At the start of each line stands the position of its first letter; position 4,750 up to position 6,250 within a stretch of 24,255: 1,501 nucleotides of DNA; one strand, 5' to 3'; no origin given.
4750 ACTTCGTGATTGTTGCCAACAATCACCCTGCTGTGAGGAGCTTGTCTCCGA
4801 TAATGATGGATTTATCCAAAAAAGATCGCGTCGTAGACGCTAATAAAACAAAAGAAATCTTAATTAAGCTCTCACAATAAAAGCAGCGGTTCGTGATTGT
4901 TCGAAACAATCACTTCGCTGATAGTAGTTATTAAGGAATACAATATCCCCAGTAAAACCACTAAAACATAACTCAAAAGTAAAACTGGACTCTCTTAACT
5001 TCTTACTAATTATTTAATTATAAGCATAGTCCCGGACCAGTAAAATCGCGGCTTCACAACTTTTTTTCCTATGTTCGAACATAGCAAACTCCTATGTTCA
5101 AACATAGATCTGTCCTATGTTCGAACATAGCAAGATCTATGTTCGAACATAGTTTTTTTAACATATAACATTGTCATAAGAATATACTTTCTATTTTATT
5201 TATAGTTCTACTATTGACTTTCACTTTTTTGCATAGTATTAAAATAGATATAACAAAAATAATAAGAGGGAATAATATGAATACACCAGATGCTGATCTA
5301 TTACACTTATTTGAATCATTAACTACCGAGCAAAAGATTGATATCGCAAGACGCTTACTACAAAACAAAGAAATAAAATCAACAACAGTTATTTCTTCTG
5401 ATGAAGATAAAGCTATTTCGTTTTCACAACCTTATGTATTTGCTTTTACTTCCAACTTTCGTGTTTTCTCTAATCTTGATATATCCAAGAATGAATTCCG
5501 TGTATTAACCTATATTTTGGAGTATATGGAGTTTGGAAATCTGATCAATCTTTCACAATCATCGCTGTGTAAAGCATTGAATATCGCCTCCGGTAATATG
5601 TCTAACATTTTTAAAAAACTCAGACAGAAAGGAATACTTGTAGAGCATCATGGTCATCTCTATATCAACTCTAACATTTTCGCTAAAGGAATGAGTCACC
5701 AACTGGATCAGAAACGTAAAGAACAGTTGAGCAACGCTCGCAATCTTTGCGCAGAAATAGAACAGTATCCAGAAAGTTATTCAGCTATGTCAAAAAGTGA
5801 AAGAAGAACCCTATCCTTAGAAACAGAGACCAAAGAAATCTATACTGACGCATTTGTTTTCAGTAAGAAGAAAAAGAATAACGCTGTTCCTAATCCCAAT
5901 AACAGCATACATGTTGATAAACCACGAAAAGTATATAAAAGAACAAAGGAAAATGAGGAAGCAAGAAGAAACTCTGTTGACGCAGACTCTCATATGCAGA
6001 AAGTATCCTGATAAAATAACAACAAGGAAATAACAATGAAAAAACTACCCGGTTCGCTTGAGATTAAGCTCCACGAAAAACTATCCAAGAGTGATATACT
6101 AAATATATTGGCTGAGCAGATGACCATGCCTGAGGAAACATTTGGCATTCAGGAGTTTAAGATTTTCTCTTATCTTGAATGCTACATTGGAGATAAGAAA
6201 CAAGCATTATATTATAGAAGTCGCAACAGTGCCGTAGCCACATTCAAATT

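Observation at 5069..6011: Iteron-like repeat array, promoter and winged-helix gene: candidate replication or autoregulatory module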

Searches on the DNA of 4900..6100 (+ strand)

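Call 13: search_dna_similar(query=window:4900-6100:+, collection=ecoli_genomes, mode=near)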
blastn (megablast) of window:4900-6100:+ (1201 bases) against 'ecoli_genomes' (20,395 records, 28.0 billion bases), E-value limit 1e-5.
Records with a match: 186; places in all: 190; records where one place covers at least 80% of the query: 182.
Genomes with a match: 186 of 5426; with a place that covers at least 80% of the query: 182. Places per genome that has any: lowest 1, median 1, highest 2. On chromosomes: 190 places; on plasmids: 0.
Best place of each record, by identity: >=99% 7; 95-99% 45; 90-95% 122; 80-90% 2; 60-80% 10.
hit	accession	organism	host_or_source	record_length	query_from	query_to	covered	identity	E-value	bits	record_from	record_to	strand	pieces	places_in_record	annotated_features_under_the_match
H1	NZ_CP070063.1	Escherichia coli strain FDAARGOS_1372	Homo sapiens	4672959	1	1201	100%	100.0%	0e+0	2218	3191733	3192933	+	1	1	replication/maintenance protein RepL | hypothetical protein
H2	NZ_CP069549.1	Escherichia coli strain FDAARGOS_1253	Homo sapiens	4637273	1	1201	100%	100.0%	0e+0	2218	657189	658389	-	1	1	replication/maintenance protein RepL | hypothetical protein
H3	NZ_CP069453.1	Escherichia coli strain FDAARGOS_1254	Homo sapiens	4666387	1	1201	100%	100.0%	0e+0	2218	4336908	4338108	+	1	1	replication/maintenance protein RepL | hypothetical protein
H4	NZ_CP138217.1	Escherichia coli strain 20Y000092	Homo sapiens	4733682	1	1201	100%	100.0%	0e+0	2218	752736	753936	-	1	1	replication/maintenance protein RepL | hypothetical protein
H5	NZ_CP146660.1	Escherichia coli strain MS 57-2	Homo sapiens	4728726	1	1201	100%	100.0%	0e+0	2218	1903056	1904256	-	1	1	replication/maintenance protein RepL | hypothetical protein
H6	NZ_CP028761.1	Escherichia coli strain A13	Sheep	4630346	1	1201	100%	99.9%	0e+0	2213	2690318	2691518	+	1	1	replication/maintenance protein RepL | hypothetical protein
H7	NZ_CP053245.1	Escherichia coli strain SCU-485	Homo sapiens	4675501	1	1201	100%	99.1%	0e+0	2167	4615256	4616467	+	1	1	replication/maintenance protein RepL | hypothetical protein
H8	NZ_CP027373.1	Escherichia coli strain 05-3629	Homo sapiens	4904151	1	1201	100%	97.3%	0e+0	2037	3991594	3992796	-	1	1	replication/maintenance protein RepL | hypothetical protein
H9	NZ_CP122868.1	Escherichia coli strain ETEC1721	Sus scrofa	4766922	1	1201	100%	97.3%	0e+0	2037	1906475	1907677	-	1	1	replication/maintenance protein RepL | hypothetical protein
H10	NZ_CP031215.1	Escherichia coli strain Es_ST80_L1_NDM_10_2017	Homo sapiens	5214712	1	1201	100%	97.2%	0e+0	2032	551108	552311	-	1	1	replication/maintenance protein RepL | hypothetical protein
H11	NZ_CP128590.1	Escherichia coli strain VG35A2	farm environment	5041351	1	1201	100%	97.2%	0e+0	2032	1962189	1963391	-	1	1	replication/maintenance protein RepL | hypothetical protein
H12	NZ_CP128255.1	Escherichia coli strain T309.Ta3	Equus ferus caballus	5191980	1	1201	100%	97.2%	0e+0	2032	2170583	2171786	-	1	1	replication/maintenance protein RepL | hypothetical protein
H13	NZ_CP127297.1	Escherichia coli strain APEC20/16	Gallus gallus domesticus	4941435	1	1201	100%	97.2%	0e+0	2032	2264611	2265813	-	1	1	replication/maintenance protein RepL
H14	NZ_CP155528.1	Escherichia coli strain 3-72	Mus musculus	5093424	1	1201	100%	97.2%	0e+0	2032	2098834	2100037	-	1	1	replication/maintenance protein RepL | hypothetical protein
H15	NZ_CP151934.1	Escherichia coli strain 8178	Mus musculus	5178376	1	1201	100%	97.2%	0e+0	2032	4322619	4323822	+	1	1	replication/maintenance protein RepL | hypothetical protein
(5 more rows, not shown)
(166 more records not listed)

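Call 16: get_annotated_region(hit=H1, flank=20000)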
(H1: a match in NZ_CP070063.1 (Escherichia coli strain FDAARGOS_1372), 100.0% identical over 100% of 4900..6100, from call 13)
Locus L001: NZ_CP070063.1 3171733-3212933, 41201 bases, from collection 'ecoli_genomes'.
description: Escherichia coli strain FDAARGOS_1372 chromosome, complete genome
organism: Escherichia coli strain FDAARGOS_1372 (NCBI taxid 562)
replicon: chromosome; assembly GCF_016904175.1
host: Homo sapiens; source: missing; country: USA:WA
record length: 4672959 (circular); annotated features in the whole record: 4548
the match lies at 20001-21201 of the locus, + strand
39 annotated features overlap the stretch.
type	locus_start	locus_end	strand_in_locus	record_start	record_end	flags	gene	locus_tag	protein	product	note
CDS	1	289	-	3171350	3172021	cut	hprR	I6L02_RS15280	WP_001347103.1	response regulator transcription factor HprR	-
CDS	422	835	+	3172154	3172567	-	hiuH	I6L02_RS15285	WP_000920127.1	hydroxyisourate hydrolase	-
CDS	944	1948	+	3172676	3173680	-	msrP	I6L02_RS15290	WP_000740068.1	protein-methionine-sulfoxide reductase catalytic subunit MsrP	-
CDS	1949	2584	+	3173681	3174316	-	msrQ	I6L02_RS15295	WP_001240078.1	protein-methionine-sulfoxide reductase heme-binding subunit MsrQ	-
CDS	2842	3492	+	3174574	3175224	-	zinT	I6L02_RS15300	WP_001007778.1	metal-binding protein ZinT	-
CDS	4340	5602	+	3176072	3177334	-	-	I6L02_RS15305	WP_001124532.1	tyrosine-type recombinase/integrase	-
CDS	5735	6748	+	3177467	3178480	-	-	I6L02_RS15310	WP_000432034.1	hypothetical protein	-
CDS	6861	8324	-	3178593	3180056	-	pilV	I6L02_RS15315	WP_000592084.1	shufflon system plasmid conjugative transfer pilus tip adhesin PilV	-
CDS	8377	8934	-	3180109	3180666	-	bfpA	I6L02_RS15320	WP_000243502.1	type IV pilus major subunit protein BfpA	-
CDS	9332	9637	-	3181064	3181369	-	-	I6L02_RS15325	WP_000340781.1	conjugal transfer protein TraD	-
CDS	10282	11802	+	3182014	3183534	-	mobQ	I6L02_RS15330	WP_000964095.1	MobQ family relaxase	-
CDS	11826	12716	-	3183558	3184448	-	-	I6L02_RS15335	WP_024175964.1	DUF2971 domain-containing protein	-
CDS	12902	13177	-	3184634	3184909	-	-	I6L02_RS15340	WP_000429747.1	hypothetical protein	-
CDS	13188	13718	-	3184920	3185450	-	-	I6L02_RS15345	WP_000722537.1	lipoprotein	-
CDS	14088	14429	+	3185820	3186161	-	-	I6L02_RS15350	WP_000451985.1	hypothetical protein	-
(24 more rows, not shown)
